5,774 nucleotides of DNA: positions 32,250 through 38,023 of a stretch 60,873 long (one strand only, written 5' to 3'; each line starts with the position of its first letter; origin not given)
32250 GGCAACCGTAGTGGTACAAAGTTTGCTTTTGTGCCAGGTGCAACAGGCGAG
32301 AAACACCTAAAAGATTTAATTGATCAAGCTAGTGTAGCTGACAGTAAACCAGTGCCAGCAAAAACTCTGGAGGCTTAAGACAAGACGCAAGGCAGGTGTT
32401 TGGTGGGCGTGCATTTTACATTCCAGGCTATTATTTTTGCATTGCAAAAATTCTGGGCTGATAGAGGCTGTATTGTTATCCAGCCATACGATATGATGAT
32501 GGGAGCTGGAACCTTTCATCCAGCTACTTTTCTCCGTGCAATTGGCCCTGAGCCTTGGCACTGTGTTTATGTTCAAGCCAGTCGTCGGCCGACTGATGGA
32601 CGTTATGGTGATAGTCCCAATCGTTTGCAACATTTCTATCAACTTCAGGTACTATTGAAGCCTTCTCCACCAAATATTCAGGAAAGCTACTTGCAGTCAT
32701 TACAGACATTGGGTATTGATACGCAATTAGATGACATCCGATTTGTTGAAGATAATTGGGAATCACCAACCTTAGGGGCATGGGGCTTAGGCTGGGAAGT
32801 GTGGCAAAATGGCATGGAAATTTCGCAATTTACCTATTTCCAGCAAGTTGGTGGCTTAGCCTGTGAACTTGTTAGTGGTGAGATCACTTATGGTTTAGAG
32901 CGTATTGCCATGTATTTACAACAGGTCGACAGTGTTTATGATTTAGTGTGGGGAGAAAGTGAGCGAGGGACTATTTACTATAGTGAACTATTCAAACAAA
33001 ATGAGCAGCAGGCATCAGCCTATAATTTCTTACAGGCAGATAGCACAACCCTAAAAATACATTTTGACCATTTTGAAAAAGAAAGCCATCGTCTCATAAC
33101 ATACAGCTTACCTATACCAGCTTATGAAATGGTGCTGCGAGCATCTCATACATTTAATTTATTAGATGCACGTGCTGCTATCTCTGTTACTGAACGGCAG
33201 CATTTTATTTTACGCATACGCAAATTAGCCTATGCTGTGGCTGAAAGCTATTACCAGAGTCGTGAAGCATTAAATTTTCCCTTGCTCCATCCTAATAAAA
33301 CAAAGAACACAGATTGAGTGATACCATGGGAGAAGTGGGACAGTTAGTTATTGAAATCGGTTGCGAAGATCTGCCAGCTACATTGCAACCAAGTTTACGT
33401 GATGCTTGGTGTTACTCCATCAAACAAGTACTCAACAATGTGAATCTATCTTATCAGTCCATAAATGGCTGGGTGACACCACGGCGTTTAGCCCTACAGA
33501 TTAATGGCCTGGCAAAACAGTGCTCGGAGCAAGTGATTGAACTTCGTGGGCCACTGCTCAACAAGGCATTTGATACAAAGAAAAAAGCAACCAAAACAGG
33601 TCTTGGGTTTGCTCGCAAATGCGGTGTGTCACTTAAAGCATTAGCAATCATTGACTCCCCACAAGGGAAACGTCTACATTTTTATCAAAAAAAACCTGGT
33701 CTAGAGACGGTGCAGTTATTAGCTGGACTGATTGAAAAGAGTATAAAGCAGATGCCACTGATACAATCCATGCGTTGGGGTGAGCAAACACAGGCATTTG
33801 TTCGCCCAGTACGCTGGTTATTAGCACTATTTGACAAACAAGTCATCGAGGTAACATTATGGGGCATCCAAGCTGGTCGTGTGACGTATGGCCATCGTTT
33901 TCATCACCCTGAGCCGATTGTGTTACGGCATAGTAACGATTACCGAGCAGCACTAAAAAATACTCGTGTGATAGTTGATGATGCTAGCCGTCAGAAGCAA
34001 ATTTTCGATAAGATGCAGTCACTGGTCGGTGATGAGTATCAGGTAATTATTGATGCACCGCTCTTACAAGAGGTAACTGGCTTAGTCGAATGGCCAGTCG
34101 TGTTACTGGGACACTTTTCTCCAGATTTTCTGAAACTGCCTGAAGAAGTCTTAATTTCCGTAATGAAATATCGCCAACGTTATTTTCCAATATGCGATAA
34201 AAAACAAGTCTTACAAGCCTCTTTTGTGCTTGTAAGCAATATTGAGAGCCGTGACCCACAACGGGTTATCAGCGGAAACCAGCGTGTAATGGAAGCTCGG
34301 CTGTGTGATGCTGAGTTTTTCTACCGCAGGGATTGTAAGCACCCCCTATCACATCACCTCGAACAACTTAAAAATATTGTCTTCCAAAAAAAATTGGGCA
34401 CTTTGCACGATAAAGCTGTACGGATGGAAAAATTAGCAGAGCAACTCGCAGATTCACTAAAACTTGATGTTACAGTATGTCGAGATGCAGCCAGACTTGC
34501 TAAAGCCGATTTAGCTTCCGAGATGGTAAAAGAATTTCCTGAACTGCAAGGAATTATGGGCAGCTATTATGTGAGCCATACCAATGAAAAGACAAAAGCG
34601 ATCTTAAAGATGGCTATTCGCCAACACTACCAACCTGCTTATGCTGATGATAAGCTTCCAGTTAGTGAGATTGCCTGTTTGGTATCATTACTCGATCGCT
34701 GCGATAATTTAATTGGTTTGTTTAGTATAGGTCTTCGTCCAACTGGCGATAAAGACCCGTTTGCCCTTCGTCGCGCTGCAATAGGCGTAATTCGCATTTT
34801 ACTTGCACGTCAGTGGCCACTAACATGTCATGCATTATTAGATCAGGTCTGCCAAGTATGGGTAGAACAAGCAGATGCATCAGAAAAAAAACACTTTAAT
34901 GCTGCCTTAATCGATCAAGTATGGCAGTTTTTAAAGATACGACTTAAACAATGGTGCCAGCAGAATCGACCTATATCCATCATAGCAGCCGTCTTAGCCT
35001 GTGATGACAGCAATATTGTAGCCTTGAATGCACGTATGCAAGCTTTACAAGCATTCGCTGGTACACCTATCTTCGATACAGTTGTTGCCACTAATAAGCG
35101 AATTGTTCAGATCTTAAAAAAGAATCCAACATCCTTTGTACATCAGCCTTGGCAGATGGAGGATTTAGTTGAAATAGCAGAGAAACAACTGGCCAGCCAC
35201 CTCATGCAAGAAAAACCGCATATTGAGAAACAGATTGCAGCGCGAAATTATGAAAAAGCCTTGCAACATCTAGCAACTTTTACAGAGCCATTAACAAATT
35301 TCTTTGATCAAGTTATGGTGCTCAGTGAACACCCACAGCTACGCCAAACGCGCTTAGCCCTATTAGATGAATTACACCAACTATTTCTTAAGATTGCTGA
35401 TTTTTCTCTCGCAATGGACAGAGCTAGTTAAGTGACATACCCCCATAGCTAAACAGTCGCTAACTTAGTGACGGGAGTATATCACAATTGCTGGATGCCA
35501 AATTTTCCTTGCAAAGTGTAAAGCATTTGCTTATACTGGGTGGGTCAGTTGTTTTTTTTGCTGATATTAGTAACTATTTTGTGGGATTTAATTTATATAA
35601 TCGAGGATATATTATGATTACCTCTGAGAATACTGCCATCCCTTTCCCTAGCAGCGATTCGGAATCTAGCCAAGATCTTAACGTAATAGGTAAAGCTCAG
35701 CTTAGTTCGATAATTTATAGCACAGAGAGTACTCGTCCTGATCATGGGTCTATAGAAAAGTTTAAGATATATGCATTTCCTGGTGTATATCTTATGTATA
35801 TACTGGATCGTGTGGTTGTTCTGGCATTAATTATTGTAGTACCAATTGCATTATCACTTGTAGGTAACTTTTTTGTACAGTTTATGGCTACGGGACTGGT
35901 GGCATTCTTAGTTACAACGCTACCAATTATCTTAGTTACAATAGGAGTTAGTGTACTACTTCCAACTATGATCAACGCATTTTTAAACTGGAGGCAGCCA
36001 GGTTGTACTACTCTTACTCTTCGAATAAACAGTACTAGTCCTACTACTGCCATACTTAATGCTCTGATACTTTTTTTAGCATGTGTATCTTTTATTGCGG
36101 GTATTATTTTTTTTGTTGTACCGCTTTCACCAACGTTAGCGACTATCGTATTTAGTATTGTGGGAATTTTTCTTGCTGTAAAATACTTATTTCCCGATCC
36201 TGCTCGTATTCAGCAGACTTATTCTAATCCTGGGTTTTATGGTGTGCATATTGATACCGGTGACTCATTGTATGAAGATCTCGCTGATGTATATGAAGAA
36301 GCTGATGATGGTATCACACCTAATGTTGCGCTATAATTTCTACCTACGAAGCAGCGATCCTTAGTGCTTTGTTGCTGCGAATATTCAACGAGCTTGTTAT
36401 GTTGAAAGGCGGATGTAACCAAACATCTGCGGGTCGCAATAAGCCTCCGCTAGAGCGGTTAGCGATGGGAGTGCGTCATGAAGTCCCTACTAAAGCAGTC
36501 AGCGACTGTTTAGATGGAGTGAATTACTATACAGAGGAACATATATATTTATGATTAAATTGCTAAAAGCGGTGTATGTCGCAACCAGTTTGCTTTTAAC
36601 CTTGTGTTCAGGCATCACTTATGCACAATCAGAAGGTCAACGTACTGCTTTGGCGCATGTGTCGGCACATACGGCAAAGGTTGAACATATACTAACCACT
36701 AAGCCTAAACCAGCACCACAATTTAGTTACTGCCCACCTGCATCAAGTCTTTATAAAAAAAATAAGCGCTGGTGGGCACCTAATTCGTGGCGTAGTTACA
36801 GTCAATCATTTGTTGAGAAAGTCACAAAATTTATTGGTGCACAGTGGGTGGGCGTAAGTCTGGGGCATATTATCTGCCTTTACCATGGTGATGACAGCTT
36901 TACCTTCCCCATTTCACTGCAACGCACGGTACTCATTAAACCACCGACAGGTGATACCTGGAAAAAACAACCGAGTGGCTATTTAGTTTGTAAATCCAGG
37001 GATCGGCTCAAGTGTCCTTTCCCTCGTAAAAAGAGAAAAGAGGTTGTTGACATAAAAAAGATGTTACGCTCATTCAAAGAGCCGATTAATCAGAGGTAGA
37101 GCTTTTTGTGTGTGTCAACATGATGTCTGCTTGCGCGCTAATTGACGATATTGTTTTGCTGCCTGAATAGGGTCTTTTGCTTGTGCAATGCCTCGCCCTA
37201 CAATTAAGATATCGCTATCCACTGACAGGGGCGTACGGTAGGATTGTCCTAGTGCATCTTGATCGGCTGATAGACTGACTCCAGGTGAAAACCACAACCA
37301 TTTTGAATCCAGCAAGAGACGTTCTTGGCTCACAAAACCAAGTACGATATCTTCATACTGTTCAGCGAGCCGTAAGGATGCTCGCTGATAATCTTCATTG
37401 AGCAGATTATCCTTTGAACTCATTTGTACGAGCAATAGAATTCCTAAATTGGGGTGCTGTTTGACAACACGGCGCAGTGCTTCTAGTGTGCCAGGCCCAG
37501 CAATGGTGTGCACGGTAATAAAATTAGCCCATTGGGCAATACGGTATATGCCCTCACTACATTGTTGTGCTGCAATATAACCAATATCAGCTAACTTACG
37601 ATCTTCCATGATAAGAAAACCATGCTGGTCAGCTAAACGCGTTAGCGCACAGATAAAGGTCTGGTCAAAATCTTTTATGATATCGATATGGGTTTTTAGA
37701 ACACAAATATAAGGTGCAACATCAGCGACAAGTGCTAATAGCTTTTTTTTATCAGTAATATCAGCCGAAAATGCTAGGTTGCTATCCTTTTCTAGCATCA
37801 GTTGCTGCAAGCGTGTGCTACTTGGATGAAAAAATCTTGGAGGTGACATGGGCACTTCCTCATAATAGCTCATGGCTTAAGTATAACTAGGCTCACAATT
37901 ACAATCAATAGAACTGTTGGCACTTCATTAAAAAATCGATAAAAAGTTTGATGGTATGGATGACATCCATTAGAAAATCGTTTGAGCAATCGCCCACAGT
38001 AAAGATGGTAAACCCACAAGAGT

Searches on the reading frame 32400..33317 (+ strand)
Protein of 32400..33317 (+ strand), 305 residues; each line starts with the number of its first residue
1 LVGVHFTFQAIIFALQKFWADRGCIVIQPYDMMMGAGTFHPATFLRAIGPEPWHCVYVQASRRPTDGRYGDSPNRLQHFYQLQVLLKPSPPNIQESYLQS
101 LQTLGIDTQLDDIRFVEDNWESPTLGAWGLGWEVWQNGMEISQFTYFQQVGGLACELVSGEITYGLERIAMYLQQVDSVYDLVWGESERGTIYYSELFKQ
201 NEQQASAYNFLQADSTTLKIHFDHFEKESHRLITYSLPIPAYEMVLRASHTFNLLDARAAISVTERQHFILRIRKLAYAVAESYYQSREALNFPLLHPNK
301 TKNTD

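Call 18: search_protein_families(library=pfam, proteins=[window:32400-33317:+], max_evalue=0.001)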
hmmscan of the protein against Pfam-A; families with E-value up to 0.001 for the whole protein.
window:32400-33317:+ (305 aa): 1 family
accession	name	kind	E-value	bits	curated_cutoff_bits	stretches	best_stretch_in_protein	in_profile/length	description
PF02091.20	tRNA-synt_2e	-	1.8e-138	460.9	27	1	8-289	1-278/278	Glycyl-tRNA synthetase alpha subunit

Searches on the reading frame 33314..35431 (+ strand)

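Call 18: search_protein_families(library=pfam, proteins=[window:33314-35431:+], max_evalue=0.001)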
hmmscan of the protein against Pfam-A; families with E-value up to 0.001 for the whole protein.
window:33314-35431:+ (705 aa): 2 families
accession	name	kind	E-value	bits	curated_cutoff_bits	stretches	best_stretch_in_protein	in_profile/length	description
PF02092.22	tRNA_synt_2f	-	3.1e-183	611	29.2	1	11-562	1-536/536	Glycyl-tRNA synthetase beta subunit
PF05746.21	DALR_1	-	1.6e-09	38.3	22.3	1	593-691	4-102/117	DALR anticodon binding domain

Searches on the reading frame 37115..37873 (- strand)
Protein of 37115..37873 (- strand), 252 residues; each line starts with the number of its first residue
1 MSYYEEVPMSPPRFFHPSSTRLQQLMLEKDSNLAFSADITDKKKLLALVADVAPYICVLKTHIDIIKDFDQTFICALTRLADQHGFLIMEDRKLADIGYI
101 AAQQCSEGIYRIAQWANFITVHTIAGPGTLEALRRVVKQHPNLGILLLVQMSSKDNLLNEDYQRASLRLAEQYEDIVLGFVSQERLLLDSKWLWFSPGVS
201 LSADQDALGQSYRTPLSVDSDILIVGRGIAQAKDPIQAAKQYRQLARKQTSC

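Call 19: search_protein_families(library=pfam, proteins=[window:37115-37873:-], max_evalue=0.001)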
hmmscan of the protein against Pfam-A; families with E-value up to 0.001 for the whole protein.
window:37115-37873:- (252 aa): 1 family
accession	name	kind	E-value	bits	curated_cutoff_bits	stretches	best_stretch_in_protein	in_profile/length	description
PF00215.30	OMPdecase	-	2.5e-49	168.6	27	1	31-242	1-221/221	Orotidine 5'-phosphate decarboxylase / HUMPS family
